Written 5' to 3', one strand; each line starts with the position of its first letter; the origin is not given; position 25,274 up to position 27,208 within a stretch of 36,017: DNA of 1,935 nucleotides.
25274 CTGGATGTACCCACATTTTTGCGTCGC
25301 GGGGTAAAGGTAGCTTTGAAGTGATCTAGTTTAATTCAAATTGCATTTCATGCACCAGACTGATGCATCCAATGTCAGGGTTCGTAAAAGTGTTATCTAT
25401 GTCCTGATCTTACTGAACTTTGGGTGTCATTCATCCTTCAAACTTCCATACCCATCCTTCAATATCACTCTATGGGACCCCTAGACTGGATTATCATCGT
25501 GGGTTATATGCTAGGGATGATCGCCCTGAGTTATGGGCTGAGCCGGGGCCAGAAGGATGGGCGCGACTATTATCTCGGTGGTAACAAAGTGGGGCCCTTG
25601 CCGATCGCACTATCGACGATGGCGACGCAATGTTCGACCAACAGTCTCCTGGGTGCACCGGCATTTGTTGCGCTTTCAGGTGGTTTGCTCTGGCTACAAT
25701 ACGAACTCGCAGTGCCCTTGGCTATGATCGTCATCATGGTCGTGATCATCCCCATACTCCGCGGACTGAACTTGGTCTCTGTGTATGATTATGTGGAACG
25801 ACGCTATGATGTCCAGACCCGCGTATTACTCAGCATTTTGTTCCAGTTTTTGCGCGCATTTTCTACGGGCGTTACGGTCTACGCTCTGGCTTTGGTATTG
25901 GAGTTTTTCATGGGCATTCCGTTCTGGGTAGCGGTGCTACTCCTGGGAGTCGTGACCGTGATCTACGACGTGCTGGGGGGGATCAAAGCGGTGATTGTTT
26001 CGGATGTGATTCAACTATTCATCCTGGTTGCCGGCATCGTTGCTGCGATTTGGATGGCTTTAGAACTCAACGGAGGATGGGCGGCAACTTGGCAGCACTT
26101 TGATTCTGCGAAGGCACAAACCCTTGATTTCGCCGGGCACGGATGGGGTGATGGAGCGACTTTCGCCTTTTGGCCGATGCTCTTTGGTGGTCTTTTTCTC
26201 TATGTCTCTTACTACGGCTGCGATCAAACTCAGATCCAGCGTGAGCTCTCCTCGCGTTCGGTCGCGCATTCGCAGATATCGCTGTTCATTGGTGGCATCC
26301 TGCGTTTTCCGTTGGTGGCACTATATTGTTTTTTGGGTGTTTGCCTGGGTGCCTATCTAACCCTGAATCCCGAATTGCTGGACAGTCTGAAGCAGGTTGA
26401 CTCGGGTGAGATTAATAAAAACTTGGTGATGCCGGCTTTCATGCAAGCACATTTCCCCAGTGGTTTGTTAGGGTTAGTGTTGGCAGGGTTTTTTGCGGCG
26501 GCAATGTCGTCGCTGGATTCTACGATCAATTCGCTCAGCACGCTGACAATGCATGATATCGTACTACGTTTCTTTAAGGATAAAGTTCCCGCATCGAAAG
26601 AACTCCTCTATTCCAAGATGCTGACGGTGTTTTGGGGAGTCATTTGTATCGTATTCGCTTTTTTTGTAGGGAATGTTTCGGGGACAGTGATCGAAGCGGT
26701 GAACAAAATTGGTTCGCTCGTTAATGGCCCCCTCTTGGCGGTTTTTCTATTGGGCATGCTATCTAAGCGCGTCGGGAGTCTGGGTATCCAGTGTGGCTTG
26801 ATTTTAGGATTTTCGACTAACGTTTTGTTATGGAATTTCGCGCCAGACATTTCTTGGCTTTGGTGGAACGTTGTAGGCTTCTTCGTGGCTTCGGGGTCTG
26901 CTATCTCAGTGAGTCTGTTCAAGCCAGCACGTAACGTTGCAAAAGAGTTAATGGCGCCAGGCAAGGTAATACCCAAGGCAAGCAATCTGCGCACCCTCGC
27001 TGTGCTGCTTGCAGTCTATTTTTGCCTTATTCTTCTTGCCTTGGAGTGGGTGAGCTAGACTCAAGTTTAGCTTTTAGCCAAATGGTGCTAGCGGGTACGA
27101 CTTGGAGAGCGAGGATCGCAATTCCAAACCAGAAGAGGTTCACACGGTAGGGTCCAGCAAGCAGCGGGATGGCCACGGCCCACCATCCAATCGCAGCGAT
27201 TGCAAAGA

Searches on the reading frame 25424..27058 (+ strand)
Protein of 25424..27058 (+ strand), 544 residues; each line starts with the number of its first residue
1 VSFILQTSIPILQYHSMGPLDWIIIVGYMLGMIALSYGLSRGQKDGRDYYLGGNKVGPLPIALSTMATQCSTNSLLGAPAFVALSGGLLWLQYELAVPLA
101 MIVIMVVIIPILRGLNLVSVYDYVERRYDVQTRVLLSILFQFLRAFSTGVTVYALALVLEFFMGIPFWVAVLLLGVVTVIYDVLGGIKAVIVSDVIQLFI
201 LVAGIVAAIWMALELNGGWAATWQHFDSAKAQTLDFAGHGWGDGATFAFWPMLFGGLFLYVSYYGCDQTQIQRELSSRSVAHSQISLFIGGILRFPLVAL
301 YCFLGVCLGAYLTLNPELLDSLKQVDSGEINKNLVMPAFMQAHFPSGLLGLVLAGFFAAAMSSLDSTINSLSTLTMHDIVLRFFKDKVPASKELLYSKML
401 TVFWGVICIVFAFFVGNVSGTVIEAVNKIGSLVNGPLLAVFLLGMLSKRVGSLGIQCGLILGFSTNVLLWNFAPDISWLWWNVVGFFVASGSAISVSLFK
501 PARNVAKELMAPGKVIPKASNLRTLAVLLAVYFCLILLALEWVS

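Call 35: search_protein_families(library=pfam, proteins=[window:25424-27058:+], max_evalue=0.01)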
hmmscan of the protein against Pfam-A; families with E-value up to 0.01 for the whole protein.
window:25424-27058:+ (544 aa): 1 family
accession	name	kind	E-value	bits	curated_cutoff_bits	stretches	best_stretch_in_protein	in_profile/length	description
PF00474.23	SSF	-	1.6e-45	156.1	22.8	1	49-462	1-406/406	Sodium:solute symporter family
